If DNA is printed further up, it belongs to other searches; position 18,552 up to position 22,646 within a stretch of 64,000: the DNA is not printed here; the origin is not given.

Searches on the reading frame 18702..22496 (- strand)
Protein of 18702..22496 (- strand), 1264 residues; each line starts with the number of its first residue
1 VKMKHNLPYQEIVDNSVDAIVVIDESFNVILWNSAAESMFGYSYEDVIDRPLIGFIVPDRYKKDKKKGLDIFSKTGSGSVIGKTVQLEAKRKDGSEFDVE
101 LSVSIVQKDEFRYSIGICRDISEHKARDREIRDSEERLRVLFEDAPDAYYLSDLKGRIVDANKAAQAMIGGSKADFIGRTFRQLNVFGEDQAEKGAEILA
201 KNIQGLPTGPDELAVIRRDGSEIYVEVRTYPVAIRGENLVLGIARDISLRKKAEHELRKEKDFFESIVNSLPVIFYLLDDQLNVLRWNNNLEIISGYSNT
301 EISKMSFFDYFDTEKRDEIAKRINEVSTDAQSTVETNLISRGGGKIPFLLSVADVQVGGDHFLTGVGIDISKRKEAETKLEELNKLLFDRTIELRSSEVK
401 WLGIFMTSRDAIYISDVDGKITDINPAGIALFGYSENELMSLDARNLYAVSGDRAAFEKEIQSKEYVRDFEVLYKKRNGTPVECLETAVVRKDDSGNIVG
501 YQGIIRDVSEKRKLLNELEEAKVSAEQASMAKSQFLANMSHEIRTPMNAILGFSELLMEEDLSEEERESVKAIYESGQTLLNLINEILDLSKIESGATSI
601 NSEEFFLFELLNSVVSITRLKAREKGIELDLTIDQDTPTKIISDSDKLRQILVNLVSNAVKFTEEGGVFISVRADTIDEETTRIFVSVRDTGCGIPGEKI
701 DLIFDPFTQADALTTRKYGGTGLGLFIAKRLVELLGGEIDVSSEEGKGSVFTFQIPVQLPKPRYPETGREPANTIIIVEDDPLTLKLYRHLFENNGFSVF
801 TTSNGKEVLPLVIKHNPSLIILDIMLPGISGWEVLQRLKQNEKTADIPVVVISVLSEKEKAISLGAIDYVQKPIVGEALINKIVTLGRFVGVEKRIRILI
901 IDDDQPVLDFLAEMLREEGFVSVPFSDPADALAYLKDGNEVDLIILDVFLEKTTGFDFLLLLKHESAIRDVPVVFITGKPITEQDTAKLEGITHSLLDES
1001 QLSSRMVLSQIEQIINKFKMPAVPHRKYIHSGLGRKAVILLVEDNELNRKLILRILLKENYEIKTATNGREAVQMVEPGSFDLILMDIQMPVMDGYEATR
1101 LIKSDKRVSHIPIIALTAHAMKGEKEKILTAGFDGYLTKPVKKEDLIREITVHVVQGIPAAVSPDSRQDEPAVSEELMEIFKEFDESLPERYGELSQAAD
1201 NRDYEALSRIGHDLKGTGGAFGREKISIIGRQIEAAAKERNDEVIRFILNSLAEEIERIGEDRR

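Call 55: search_protein_families(library=pfam, proteins=[window:18702-22496:-], max_evalue=0.000001)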
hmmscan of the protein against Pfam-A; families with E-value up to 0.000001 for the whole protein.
window:18702-22496:- (1264 aa): 10 families
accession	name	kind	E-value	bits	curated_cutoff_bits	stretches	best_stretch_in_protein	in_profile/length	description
PF00072.30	Response_reg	-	9.9e-70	232.2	30.2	3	1039-1150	1-110/111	Response regulator receiver domain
PF13426.13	PAS_9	-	2.9e-56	188.5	27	3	410-510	2-103/103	PAS domain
PF00989.32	PAS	-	3e-54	182.3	22.6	3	9-121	3-113/113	PAS fold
PF08448.16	PAS_4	-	3.1e-33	114.7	23.1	1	142-251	1-109/110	PAS fold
PF02518.31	HATPase_c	-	8.8e-32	110.3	26.4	1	644-758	2-110/111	Histidine kinase-, DNA gyrase B-, and HSP90-like ATPase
PF13188.13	PAS_8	-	2.4e-30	103.8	21.8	2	9-61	3-55/65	PAS domain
PF00512.31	HisKA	-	1.3e-23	83.2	26.9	1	531-596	1-66/66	His Kinase A (phospho-acceptor) domain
PF08447.18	PAS_3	-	3.8e-14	53.2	25.6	0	423-505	3-89/89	PAS fold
PF24820.1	Diguanyl_cycl_sensor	-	1.6e-08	34.9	28.1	0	17-113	6-103/109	Diguanylate cyclase-like sensor domain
PF01627.28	Hpt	-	3.7e-07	30.7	24.6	0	1180-1259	2-81/84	Hpt domain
